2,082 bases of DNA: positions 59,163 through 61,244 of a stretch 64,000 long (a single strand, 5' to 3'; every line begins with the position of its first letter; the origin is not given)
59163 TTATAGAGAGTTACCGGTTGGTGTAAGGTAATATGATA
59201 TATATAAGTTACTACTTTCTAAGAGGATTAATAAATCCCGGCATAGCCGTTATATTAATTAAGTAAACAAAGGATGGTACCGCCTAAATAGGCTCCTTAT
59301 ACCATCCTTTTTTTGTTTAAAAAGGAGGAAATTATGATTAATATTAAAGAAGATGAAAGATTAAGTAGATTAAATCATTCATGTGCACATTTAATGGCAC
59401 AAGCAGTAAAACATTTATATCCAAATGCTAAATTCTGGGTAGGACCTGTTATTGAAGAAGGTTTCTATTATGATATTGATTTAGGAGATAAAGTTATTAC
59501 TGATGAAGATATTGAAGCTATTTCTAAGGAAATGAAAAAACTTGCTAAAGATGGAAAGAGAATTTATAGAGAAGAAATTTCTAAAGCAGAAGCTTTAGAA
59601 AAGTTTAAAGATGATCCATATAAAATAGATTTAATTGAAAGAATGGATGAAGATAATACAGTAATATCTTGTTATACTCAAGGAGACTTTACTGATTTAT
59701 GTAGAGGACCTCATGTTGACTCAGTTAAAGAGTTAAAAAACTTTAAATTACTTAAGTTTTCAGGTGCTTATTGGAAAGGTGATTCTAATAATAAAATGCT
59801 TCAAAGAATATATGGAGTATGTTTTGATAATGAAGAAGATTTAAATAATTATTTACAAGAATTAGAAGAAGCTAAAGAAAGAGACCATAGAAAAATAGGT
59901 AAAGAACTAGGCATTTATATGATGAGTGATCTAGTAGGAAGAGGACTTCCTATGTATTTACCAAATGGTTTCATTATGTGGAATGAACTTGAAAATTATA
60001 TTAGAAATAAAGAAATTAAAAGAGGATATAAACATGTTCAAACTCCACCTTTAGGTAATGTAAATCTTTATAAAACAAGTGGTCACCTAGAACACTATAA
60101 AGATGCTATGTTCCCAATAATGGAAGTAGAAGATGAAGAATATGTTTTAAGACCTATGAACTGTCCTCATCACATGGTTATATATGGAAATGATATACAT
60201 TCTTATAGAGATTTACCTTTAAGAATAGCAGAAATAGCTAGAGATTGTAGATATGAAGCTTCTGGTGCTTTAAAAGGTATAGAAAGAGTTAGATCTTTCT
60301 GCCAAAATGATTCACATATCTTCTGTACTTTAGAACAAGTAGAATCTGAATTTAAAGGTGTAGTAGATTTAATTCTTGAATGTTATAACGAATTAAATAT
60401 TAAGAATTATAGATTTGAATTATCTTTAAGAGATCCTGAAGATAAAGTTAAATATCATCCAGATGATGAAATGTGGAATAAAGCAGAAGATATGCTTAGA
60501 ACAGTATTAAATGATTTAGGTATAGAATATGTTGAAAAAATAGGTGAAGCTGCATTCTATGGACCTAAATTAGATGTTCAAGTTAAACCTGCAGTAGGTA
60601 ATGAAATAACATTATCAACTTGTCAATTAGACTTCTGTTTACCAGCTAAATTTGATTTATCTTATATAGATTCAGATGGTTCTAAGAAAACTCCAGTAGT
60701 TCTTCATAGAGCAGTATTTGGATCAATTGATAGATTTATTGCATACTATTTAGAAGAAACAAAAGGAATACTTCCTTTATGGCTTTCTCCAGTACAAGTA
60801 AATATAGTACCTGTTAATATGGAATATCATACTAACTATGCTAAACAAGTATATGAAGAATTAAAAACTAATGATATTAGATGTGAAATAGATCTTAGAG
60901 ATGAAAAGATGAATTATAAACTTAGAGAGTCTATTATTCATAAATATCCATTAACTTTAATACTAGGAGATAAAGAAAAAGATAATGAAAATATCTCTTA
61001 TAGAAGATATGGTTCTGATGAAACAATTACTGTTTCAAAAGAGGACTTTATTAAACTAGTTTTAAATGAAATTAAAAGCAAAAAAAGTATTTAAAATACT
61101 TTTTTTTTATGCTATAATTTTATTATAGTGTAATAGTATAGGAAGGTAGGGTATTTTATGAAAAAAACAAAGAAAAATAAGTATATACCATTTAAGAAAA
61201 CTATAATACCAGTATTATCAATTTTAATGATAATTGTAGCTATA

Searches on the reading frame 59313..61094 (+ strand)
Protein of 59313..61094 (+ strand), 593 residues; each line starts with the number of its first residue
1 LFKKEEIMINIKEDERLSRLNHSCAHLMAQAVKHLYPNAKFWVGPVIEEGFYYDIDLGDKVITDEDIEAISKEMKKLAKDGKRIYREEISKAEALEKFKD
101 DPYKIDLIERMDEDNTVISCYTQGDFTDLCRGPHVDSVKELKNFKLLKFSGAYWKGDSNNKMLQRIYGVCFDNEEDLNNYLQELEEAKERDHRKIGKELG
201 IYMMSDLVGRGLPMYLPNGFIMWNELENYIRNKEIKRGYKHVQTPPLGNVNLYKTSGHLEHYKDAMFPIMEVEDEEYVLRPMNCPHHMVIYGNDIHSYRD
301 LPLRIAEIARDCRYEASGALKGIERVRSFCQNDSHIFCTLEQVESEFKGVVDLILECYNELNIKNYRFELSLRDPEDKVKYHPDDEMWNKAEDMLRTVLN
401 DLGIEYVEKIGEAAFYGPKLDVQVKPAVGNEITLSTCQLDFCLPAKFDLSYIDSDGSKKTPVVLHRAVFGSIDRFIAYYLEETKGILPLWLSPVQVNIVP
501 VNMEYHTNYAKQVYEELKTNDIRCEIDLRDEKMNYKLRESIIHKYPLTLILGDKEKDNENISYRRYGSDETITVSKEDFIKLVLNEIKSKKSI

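Call 18: search_protein_families(library=pfam, proteins=[window:59313-61094:+], max_evalue=0.00001)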
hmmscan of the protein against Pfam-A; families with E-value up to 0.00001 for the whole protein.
window:59313-61094:+ (593 aa): 3 families
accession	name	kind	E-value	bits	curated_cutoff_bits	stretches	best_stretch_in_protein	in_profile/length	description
PF00587.30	tRNA-synt_2b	-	6.9e-39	134.2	29.3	1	273-482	7-178/179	tRNA synthetase class II core domain (G, H, P, S and T)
PF03129.25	HGTP_anticodon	-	2.1e-19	69.9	21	1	495-585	1-93/94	Anticodon binding domain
PF07973.19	tRNA_SAD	-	9.1e-17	61.2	24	1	118-167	1-44/44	Threonyl and Alanyl tRNA synthetase second additional domain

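Call 19: find_related_loci(query=window:59313-61094:+, collection=genome_contigs, flank=2000)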
Query window:59313-61094:+ (593 aa) in genome_contigs; peptide patterns used: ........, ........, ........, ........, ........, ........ (x = any residue, [..] = any of these).
304 stretches matched a pattern; 271 encode a relative of the query (tblastn E <= 1e-3); the best 80 are kept; 80 distinct loci.
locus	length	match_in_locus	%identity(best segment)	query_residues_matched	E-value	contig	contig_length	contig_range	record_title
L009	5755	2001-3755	89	8-593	0e+0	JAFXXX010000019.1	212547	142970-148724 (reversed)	MAG: Bacilli bacterium isolate RGIG6846 Sheep_Rumen-4__c1239259, whole genome shotgun sequence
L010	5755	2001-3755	89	8-593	0e+0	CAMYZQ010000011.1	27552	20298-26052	MAG TPA_asm: uncultured Firmicutes bacterium isolate SRR10912535_bin.80_metaWRAP_v1.3_MAG genome assembly, contig: ERZ14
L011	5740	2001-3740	82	9-588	0e+0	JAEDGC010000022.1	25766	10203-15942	MAG: Bacilli bacterium isolate MAG100 NODE_1248_length_25766_cov_10.479367, whole genome shotgun sequence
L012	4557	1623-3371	80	8-590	0e+0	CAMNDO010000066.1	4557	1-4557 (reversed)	MAG: uncultured Bacillales bacterium isolate SRR873596_bin.95_metaWRAP_v1.3_MAG genome assembly, contig: NODE.50998_leng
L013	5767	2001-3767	78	2-591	0e+0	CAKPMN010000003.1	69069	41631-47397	MAG: uncultured Bacilli bacterium isolate REFINED_METABAT215_TOP10_CONTIGS_1500_ASSEMBLY_K77_MERGED__Hadza_PheChl_Fiber-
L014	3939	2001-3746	79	8-590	0e+0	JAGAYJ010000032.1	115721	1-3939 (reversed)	MAG: Bacilli bacterium isolate RGIG8886 Water_deer_Omasum-5__c161328, whole genome shotgun sequence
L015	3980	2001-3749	78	8-590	0e+0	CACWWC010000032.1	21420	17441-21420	MAG: uncultured Erysipelotrichaceae bacterium isolate RUG10970 genome assembly, contig: RUG10970_asm_32, whole genome sh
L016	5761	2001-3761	77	3-590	0e+0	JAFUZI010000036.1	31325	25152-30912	MAG: Bacilli bacterium isolate RGIG4963 Roe_deer_Rumen-4__c68186, whole genome shotgun sequence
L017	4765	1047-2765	78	8-580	0e+0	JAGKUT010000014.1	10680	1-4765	MAG: Actinomycetes bacterium isolate pig4.14 pig4_14_1212, whole genome shotgun sequence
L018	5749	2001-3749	79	8-590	0e+0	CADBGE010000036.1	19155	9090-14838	MAG: uncultured Erysipelotrichaceae bacterium isolate RUG13941 genome assembly, contig: RUG13941_asm_36, whole genome sh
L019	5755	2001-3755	79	3-587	0e+0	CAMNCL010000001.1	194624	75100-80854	MAG: uncultured Bacillales bacterium isolate SRR1222429_bin.142_metaWRAP_v1.3_MAG genome assembly, contig: NODE.40_lengt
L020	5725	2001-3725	78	5-580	0e+0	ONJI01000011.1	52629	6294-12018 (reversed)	uncultured Firmicutes bacterium isolate RUG357 genome assembly, contig: k87_11657692, whole genome shotgun sequence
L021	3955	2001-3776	76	1-590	0e+0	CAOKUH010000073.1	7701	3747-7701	MAG TPA_asm: uncultured Tenericutes bacterium isolate SRR15604608_bin.9_metawrap_v1.3_MAG genome assembly, contig: NODE.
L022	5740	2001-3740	77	4-583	0e+0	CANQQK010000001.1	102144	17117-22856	MAG: uncultured Bacilli bacterium isolate Lapin-011__bin56 genome assembly, contig: Lapin-011__NODE_114_length_102144_co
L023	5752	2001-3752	75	8-591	0e+0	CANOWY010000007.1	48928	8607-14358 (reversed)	MAG TPA_asm: uncultured Tenericutes bacterium isolate SRR15604582_bin.43_metawrap_v1.3_MAG genome assembly, contig: NODE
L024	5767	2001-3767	75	3-591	0e+0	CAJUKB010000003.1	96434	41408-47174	MAG TPA_asm: uncultured Bacilli bacterium isolate MGBC143693 genome assembly, contig: MGBC143693.3, whole genome shotgun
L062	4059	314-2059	73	9-591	0e+0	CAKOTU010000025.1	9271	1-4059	MAG: uncultured Bacilli bacterium isolate REFINED_METABAT215_TOP10_CONTIGS_1500_ASSEMBLY_K77_MERGED__Hadza_MoBio_hadza-E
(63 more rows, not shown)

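Call 62: find_encoding_contigs(protein=window:59313-61094:+, flank=10000, max_places=4)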
Protein window:59313-61094:+ (593 aa): no gene with exactly this product is on record in the collection.

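Call 67: search_protein_families(library=pfam, proteins=[L024:3878-4597:+, L018:3856-5097:+, L062:2326-3480:+], max_evalue=0.001)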
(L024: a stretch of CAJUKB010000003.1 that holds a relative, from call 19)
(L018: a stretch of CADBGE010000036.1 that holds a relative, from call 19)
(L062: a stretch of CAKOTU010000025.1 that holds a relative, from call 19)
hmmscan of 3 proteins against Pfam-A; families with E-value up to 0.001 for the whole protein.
L024:3878-4597:+ (239 aa): 0 families

L018:3856-5097:+ (413 aa): 1 family
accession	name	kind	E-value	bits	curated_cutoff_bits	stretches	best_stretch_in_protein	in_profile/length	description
PF19789.6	DUF6273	-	1.6e-18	67.6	23.5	1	261-412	17-170/172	Domain of unknown function (DUF6273)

L062:2326-3480:+ (384 aa): 1 family
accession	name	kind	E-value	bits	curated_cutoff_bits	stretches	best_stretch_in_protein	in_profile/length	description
PF07963.17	N_methyl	-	4.1e-08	32.9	21.2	1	1-26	1-26/27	Prokaryotic N-terminal methylation motif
